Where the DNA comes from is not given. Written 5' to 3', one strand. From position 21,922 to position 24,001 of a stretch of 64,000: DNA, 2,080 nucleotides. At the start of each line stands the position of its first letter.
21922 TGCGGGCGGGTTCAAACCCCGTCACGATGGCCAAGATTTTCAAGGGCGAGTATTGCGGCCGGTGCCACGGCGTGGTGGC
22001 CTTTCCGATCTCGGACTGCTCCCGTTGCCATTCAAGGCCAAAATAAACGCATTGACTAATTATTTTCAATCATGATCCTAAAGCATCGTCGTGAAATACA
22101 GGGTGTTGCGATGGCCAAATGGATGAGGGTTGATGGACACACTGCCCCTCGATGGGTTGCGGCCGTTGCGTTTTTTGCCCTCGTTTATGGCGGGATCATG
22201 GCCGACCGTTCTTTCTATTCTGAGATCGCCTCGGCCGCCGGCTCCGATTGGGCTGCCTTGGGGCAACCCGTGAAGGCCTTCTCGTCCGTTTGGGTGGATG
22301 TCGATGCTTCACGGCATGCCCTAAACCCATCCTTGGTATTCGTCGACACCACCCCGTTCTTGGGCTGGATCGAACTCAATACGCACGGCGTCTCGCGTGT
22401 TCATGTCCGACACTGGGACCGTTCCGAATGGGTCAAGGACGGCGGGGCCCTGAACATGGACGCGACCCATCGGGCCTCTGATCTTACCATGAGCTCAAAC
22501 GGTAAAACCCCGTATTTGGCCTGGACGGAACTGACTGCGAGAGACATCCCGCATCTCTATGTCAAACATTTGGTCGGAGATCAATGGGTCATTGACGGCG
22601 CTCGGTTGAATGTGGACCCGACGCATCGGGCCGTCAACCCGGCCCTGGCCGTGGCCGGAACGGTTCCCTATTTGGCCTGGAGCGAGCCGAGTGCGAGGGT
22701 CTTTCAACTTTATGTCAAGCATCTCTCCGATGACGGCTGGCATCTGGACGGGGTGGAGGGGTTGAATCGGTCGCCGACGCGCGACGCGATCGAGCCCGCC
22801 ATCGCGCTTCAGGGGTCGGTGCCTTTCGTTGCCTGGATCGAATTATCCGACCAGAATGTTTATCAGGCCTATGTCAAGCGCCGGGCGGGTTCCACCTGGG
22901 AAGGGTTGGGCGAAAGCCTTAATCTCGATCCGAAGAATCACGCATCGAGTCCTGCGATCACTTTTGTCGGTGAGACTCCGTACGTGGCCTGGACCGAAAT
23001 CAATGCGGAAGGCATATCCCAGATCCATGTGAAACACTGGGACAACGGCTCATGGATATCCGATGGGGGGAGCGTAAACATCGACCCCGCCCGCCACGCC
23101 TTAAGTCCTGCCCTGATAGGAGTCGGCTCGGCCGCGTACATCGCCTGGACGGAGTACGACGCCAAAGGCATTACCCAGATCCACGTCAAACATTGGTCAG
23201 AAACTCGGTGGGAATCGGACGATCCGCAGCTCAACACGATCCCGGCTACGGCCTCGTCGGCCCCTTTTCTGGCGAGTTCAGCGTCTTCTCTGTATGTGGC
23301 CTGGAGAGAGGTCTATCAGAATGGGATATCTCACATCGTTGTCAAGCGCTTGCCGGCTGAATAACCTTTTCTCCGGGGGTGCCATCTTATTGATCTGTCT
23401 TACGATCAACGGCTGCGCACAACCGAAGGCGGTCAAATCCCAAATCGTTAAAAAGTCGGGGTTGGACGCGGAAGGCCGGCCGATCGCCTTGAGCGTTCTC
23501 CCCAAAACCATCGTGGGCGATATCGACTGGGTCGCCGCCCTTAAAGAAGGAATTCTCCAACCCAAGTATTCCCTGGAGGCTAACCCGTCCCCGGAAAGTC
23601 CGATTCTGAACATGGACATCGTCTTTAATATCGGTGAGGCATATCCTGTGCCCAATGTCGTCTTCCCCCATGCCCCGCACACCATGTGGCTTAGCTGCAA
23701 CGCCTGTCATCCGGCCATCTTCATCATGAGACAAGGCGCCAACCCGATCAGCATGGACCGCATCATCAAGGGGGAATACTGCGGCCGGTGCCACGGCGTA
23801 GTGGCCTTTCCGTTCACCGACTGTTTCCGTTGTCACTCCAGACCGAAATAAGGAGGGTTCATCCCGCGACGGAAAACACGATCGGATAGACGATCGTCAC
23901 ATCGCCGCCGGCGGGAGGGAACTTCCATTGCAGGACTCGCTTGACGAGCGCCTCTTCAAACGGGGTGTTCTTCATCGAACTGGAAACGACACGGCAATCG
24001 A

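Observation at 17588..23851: Candidate undescribed electron-transfer system: five c7-type triheme cytochromes, a cupredoxin and a beta-propeller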

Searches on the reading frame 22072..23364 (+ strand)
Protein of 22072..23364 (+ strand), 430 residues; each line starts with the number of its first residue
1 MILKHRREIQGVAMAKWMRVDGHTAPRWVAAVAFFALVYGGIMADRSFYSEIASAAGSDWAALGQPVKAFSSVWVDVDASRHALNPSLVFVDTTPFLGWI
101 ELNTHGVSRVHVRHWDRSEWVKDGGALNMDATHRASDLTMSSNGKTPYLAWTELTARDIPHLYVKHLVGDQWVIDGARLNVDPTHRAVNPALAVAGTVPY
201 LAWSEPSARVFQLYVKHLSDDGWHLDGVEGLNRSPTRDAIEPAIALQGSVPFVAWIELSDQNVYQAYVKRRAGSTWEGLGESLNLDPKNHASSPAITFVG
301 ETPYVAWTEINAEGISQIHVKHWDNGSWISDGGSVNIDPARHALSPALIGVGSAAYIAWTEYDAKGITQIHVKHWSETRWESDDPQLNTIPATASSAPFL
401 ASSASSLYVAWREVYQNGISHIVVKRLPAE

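Call 3: search_protein_families(library=pfam, proteins=[window:22072-23364:+], max_evalue=0.1)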
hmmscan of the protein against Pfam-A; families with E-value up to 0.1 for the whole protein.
window:22072-23364:+ (430 aa): 1 family
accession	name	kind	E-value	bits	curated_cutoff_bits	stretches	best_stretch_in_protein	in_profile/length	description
PF22549.1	ARPP-2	-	0.028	13.9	27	0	235-271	113-149/278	ARPP-2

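Call 4: search_protein_families(library=ncbifam, proteins=[window:22072-23364:+], max_evalue=0.1)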
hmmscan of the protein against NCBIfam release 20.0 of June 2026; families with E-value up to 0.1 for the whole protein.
window:22072-23364:+ (430 aa): 0 families

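Call 7: find_encoding_contigs(protein=window:22072-23364:+, flank=10000, max_places=6)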
Protein window:22072-23364:+ (430 aa): no gene with exactly this product is on record in the collection.

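Call 8: find_related_loci(query=window:22072-23361:+, collection=genome_contigs, flank=10000)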
Query window:22072-23361:+ (430 aa) in genome_contigs; peptide patterns used: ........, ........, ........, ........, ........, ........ (x = any residue, [..] = any of these).
9 stretches matched a pattern, but none encodes a relative of the query by tblastn (E <= 1e-3).

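Call 10: find_encoding_contigs(protein=window:22111-23364:+, flank=10000, max_places=6)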
Protein window:22111-23364:+ (417 aa): 3 contigs read that carry it; 3 places shown.
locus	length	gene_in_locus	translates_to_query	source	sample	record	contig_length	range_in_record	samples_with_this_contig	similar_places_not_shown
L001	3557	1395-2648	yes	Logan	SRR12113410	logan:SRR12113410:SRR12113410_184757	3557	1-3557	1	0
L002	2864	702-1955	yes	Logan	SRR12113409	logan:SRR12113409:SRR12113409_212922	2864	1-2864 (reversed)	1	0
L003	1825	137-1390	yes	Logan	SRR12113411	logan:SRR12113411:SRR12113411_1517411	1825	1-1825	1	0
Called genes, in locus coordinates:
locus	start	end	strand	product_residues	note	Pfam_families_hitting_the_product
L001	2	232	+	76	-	?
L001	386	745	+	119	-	PF13473:Cupredoxin_1, PF00127:Copper-bind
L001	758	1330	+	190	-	PF14522:Cytochrome_C7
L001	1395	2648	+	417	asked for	-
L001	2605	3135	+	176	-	PF14522:Cytochrome_C7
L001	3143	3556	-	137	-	?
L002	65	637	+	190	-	PF14522:Cytochrome_C7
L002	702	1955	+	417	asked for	-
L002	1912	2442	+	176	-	PF14522:Cytochrome_C7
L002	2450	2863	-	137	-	?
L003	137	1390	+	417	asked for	-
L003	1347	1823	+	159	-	?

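Call 11: find_homologous_proteins(query=window:22111-23361:+, max_evalue=0.001)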
Query window:22111-23361:+ (417 aa): 114 proteins with E <= 0.001 among 8000 candidates.
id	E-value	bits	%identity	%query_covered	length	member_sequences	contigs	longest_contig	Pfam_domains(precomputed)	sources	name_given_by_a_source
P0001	1.0e-282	955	100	100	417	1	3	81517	-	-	-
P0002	1.8e-179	615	64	99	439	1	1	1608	-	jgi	jgi:hypothetical protein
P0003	1.4e-175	602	63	100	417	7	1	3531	-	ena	-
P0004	1.9e-171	589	66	89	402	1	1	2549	-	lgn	-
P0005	1.5e-169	583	60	100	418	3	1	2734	-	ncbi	-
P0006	5.3e-167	574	64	94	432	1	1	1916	-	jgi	jgi:hypothetical protein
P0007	5.9e-165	567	62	95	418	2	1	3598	-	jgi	-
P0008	9.9e-163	560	62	94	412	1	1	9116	-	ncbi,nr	ncbi:MAG: hypothetical protein HY283_04745 [Nitrospirae bacterium]|nr:hypothetical protein [Nitrospi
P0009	5.6e-162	558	61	96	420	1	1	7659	-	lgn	-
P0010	3.9e-161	555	60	96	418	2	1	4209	-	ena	-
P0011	2.7e-160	552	62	90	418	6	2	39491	-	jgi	jgi:hypothetical protein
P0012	3.7e-160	552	58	99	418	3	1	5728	-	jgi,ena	-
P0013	4.9e-157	541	58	100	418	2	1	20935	-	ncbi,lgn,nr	ncbi:MAG: hypothetical protein HY203_00505 [Nitrospirae bacterium]|nr:hypothetical protein [Nitrospi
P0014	3.2e-156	539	61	90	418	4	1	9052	-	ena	-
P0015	2.5e-155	536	59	96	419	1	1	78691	-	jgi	jgi:hypothetical protein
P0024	2.1e-139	483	55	95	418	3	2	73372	-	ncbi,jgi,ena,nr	ncbi:MAG TPA: hypothetical protein VLY20_05310 [Nitrospiria bacterium]|nr:hypothetical protein [Nitr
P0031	9.9e-126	438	54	88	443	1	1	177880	-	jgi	jgi:hypothetical protein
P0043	5.9e-89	317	41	89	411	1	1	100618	-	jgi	jgi:hypothetical protein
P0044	1.1e-86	310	40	84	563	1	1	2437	PF14522.12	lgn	-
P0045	4.4e-84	301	38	84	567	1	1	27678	PF14522.12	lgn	-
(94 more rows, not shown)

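Call 12: find_encoding_contigs(protein=P0024, flank=10000, max_places=2)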
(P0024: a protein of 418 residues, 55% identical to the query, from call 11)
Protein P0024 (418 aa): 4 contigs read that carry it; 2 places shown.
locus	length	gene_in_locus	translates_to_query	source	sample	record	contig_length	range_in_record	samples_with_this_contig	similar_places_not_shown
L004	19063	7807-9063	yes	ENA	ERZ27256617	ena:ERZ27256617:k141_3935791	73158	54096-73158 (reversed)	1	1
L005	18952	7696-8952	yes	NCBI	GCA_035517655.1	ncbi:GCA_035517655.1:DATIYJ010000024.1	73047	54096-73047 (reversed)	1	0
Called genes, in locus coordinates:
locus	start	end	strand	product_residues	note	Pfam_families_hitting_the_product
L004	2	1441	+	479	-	?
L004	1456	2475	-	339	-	PF00561:Abhydrolase_1, PF12697:Abhydrolase_6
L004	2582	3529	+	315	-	-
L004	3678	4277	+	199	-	-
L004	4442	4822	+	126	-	PF14522:Cytochrome_C7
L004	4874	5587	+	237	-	PF14522:Cytochrome_C7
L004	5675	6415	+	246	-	PF02368:Big_2, PF25354:Ig_NUP210_16th (faint), PF26182:Ig_NUP210_5th (faint), PF02369:Big_1 (faint), PF22359:Big-like (faint), PF02368:Big_2, PF26918:Ig_Eae (weak)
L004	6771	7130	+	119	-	PF13473:Cupredoxin_1, PF00127:Copper-bind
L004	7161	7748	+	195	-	PF14522:Cytochrome_C7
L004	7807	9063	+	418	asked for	-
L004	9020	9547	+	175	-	PF14522:Cytochrome_C7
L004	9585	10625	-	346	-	PF03544:TonB_C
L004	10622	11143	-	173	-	PF02472:ExbD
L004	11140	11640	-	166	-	PF02472:ExbD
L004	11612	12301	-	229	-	PF01618:MotA_ExbB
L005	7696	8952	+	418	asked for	-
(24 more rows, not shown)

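Call 13: find_encoding_contigs(protein=P0031, flank=10000, max_places=2)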
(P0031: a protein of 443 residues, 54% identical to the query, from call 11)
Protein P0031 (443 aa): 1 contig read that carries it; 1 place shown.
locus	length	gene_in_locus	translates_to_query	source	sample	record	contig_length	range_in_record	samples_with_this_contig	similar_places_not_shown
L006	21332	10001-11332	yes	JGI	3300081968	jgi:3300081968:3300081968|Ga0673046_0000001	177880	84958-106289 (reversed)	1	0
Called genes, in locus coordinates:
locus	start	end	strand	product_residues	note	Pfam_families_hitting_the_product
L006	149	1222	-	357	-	PF09699:Paired_CXXCH_1 (faint)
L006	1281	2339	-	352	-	PF08450:SGL (faint), PF25021:TEN_NHL (faint), PF01731:Arylesterase (faint), PF06739:SBBP (faint), PF17170:DUF5128 (weak), PF01436:NHL (weak), PF17170:DUF5128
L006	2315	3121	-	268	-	PF14522:Cytochrome_C7 (faint), PF22113:Mtrc-MtrF_II-IV_dom (faint), PF09699:Paired_CXXCH_1 (faint), PF13442:Cytochrome_CBB3 (faint)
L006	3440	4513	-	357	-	PF07494:Reg_prop (faint)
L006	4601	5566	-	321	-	PF00561:Abhydrolase_1, PF12697:Abhydrolase_6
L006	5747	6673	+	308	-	-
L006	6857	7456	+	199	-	-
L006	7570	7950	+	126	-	PF14522:Cytochrome_C7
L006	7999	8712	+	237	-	PF14522:Cytochrome_C7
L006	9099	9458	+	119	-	PF13473:Cupredoxin_1, PF00127:Copper-bind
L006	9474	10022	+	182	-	PF14522:Cytochrome_C7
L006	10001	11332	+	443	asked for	-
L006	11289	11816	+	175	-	PF14522:Cytochrome_C7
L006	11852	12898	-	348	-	PF03544:TonB_C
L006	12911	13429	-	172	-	PF02472:ExbD (weak)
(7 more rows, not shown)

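Call 14: find_encoding_contigs(protein=P0043, flank=10000, max_places=2)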
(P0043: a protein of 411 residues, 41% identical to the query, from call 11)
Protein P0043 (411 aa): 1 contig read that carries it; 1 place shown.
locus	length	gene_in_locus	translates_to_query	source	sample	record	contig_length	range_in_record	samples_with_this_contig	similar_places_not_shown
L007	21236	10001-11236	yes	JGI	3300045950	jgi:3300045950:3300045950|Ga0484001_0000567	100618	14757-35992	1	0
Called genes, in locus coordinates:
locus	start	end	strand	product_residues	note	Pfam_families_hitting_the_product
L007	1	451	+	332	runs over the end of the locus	PF13442:Cytochrome_CBB3 (faint), PF00034:Cytochrom_C (faint)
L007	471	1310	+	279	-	PF13442:Cytochrome_CBB3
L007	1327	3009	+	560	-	PF00034:Cytochrom_C, PF13442:Cytochrome_CBB3, PF00034:Cytochrom_C, PF13442:Cytochrome_CBB3, PF09459:EB_dh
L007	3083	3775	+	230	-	PF14686:fn3_3, PF13620:CarboxypepD_reg, PF13715:CarbopepD_reg_2 (weak)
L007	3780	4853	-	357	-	PF07494:Reg_prop (faint)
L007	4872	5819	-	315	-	PF00561:Abhydrolase_1 (weak), PF12697:Abhydrolase_6 (weak)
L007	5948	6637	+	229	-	-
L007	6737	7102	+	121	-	PF14522:Cytochrome_C7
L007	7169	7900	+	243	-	PF14522:Cytochrome_C7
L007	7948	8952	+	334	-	PF02368:Big_2, PF26182:Ig_NUP210_5th (faint), PF26918:Ig_Eae (faint), PF02368:Big_2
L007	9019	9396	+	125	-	PF13473:Cupredoxin_1, PF00127:Copper-bind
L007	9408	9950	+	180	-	PF14522:Cytochrome_C7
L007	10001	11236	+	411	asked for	-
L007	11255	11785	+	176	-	PF14522:Cytochrome_C7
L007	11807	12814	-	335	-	PF03544:TonB_C (weak)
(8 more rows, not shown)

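Call 17: find_related_loci(query=A1, collection=genome_contigs, flank=10000)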
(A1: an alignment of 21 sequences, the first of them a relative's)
Query A1 (417 aa) in genome_contigs; peptide patterns used: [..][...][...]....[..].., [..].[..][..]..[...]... (x = any residue, [..] = any of these).
12 stretches matched a pattern; 8 encode a relative of the query (tblastn E <= 1e-3); 8 distinct loci.
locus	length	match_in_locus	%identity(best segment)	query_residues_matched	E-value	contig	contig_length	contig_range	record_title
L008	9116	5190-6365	62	24-414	4e-164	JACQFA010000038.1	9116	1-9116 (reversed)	MAG: Nitrospirae bacterium isolate NC_groundwater_1035_Pr1_S-0.65um_57_15 Montesol18_Sp65_coassembly_scaffold_519469, wh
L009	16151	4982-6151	61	28-416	1e-161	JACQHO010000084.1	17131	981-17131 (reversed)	MAG: Nitrospirae bacterium isolate NC_groundwater_1101_Ag_S2p5_58_88 S_2p5_S6_coassembly_k141_1718465, whole genome shot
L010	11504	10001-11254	58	1-417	3e-160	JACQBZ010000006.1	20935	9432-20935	MAG: Nitrospirae bacterium isolate NC_groundwater_955_Pr1_S-0.2um_56_113 Montesol18-Sp2_coassembly_scaffold_39132, whole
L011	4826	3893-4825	36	21-413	5e-63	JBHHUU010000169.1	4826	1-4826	MAG: Nitrospirota bacterium isolate S.5.sp1_bin.40 NODE_7444_length_4826_cov_6.046531, whole genome shotgun sequence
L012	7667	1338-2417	29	11-414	6e-39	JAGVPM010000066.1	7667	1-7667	MAG: Candidatus Goldiibacteriota bacterium isolate DeMMO3_7 c_000000026043, whole genome shotgun sequence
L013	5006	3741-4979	32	43-414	1e-33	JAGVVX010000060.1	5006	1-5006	MAG: Candidatus Aenigmatarchaeota archaeon isolate RIFCSPHIGHO2_01_FULL_AR5_44_11 rifcsphigho2_01_scaffold_54141, whole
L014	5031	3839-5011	27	39-401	2e-25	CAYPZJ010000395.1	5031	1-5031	MAG TPA_asm: uncultured Spirochaetia bacterium isolate binchicken_co8_324 genome assembly, contig: NODE_33586_length_503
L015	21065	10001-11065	27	74-415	4e-17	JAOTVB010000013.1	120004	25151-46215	MAG: Myxococcales bacterium isolate 13_May_SF_Bin32 13_May_SF_Bin32_scaffold_57_c1, whole genome shotgun sequence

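Call 54: predict_structure(alignment_id=A1)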
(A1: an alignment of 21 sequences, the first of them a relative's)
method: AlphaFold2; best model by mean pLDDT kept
length: 417 residues; sequences in the alignment: 21
mean_pLDDT: 85.7   pTM: 0.83
mean pLDDT of the five models: 85.7, 85.1, 83.7, 83.0, 82.8
residues with pLDDT >= 90: 285; 70-90: 73; 50-70: 11; < 50: 48
segments of 3 or more residues with pLDDT < 50: 1-15, 23-44, 57-67
pLDDT, mean of each block of 10 residues (from residue 1): 38 50 43 30 66 63 48 91 92 90 89 91 95 96 96 94 92 97 91 94 94 91 96 95 97 96 95 97 96 98 98 95 95 94 96 94 91 81 93 91 85 84
secondary structure, 60 per line:
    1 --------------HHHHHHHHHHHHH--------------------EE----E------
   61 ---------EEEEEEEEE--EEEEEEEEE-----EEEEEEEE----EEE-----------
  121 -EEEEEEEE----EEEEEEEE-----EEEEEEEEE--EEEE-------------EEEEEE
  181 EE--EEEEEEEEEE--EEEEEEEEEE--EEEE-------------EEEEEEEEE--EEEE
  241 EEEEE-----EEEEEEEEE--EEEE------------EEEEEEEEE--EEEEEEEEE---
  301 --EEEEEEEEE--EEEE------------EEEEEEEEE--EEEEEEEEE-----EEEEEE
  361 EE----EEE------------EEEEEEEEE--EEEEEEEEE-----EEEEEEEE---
elements in order: H15-27 E70-78 E81-89 E95-102 E107-109 E122-129 E134-141 E147-155 E158-161 E175-182 E185-194 E197-206 E209-212 E226-234 E237-245 E251-259 E262-265 E278-286 E289-297 E303-311 E314-317 E330-338 E341-349 E355-362 E367-369 E382-390 E393-401 E407-414

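Call 60: fold_search(model_id=the predicted structure, library=pdb)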
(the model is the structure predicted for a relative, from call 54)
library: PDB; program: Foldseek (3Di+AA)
matches with E <= 10: 1241; with E <= 0.001: 581
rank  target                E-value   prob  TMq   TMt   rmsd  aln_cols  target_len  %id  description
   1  7esk_A                1.1e-09  1.00  0.56  0.56   7.9       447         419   14  Crystal structure of a L-rhamnose-alpha-1,4-D-glucuronate lyase from Fusarium oxysporum 12S, Ligand free form (released 2021-08-04)
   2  7esl                  1.7e-09  1.00  0.56  0.56   7.7       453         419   13  Crystal structure of a L-rhamnose-alpha-1,4-D-glucuronate lyase from Fusarium oxysporum 12S, N247A N-glycan free form (released 2021-08-04)
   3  1s0i_A                1.9e-09  1.00  0.47  0.34   9.1       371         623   10  Trypanosoma cruzi trans-sialidase in complex with sialyl-lactose (Michaelis complex) (released 2004-05-18)
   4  1mz6                  2.5e-09  1.00  0.47  0.34   9.0       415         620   11  Trypanosoma rangeli sialidase in complex with the inhibitor DANA (released 2002-10-16)
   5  1ms8_A                2.6e-09  1.00  0.49  0.34   7.9       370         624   11  Triclinic form of Trypanosoma cruzi trans-sialidase, in complex with 3-deoxy-2,3-dehydro-N-acetylneuraminic acid (DANA (released 2003-03-25)
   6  3opz_A                3.4e-09  1.00  0.48  0.34   8.3       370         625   10  Crystal structure of trans-sialidase in complex with the Fab fragment of a neutralizing monoclonal IgG antibody (released 2011-11-09)
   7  1mz5                  5.8e-09  1.00  0.46  0.33   8.9       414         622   12  Trypanosoma rangeli sialidase (released 2002-10-16)
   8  1ms1_A                6.3e-09  1.00  0.46  0.33   9.1       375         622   11  Monoclinic form of Trypanosoma cruzi trans-sialidase, in complex with 3-deoxy-2,3-dehydro-N-acetylneuraminic acid (DAN (released 2003-03-25)
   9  7lbu                  7.3e-09  1.00  0.43  0.46  10.0       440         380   12  Crystal structure of the Propionibacterium acnes surface sialidase (released 2021-12-08)
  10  1n1s                  7.7e-09  1.00  0.45  0.32   9.4       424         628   11  Trypanosoma rangeli sialidase (released 2003-01-07)
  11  3pjq_A                1.2e-08  1.00  0.49  0.34   8.1       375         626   11  Trypanosoma cruzi trans-sialidase-like inactive isoform (including the natural mutation Tyr342His) in complex with lac (released 2011-06-08)
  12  8ub5                  1.3e-08  1.00  0.43  0.47   7.5       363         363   10  The Apo NanH structure from Clostridium perfringens (released 2024-09-04)
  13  5gqt                  1.4e-08  1.00  0.49  0.44  16.7       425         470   14  Crystal structure of a specifier Protein from Arabidopsis thaliana (released 2017-06-21)
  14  1eur                  1.5e-08  1.00  0.43  0.48   8.2       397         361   12  SIALIDASE (released 1997-01-11)
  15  3b69                  1.6e-08  1.00  0.47  0.33   9.2       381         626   10  T cruzi Trans-sialidase complex with benzoylated NANA derivative (released 2008-05-13)
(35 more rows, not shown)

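Call 92: list_cluster_members(proteins=[P0001, P0115, P0187])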
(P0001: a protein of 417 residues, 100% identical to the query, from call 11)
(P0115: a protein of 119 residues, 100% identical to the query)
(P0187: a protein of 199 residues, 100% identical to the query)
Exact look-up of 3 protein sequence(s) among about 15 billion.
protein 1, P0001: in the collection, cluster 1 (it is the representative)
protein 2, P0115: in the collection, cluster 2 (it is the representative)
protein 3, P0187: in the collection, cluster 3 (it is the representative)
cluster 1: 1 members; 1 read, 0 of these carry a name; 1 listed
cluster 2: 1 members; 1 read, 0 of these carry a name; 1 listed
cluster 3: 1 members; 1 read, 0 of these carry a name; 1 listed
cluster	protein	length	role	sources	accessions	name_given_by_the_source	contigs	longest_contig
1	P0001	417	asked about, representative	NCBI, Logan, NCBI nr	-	-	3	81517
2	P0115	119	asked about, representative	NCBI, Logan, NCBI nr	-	-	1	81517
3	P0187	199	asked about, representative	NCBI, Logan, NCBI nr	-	-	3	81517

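Call 93: find_encoding_contigs(protein=P0045, flank=10000, max_places=1)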
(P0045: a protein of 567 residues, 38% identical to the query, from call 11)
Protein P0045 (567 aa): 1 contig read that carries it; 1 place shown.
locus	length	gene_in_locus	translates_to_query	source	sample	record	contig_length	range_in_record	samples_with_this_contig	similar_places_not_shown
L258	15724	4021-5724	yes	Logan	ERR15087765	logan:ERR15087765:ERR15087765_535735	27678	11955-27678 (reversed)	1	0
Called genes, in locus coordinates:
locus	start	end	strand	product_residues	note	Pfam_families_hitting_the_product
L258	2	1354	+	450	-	?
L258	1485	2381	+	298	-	PF03446:NAD_binding_2, PF00393:6PGD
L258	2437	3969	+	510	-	PF00479:G6PD_N, PF02781:G6PD_C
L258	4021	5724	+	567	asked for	PF14522:Cytochrome_C7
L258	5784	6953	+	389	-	PF12698:ABC2_membrane_3, PF01061:ABC2_membrane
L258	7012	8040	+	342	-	PF02424:ApbE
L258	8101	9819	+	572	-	-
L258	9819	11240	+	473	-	PF01368:DHH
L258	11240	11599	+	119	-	PF02482:Ribosomal_S30AE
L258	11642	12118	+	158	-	PF01467:CTP_transf_like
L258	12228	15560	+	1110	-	PF17757:UvrB_inter, PF02559:CarD_TRCF_RID, PF00270:DEAD, PF04851:ResIII (weak), PF00271:Helicase_C, PF03461:TRCF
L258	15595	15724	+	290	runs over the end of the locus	PF13623:SurA_N_2, PF13624:SurA_N_3 (weak), PF13145:Rotamase_2, PF13616:Rotamase_3, PF00639:Rotamase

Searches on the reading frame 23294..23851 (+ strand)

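Call 3: search_protein_families(library=pfam, proteins=[window:23294-23851:+], max_evalue=0.1)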
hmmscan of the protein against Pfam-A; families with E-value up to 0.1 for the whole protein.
window:23294-23851:+ (185 aa): 2 families
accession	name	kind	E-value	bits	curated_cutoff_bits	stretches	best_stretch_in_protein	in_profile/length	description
PF14522.11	Cytochrome_C7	-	1.5e-10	41.2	24.8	1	122-182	1-67/67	Cytochrome c7 and related cytochrome c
PF02085.21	Cytochrom_CIII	-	0.0095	16.7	22.9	1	120-167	19-53/101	Class III cytochrome C family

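Call 4: search_protein_families(library=ncbifam, proteins=[window:23294-23851:+], max_evalue=0.1)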
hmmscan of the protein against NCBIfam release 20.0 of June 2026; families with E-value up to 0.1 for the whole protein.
window:23294-23851:+ (185 aa): 2 families
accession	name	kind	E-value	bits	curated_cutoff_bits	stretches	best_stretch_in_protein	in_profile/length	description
TIGR04257.1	nanowire_3heme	domain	1e-17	64.1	40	1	119-182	10-75/75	c(7)-type cytochrome triheme domain-containing protein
NF041781.1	mnquin_red_QrcA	equivalog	0.0002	21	180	1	120-181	106-173/174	menaquinone reductase multiheme cytochrome c subunit QrcA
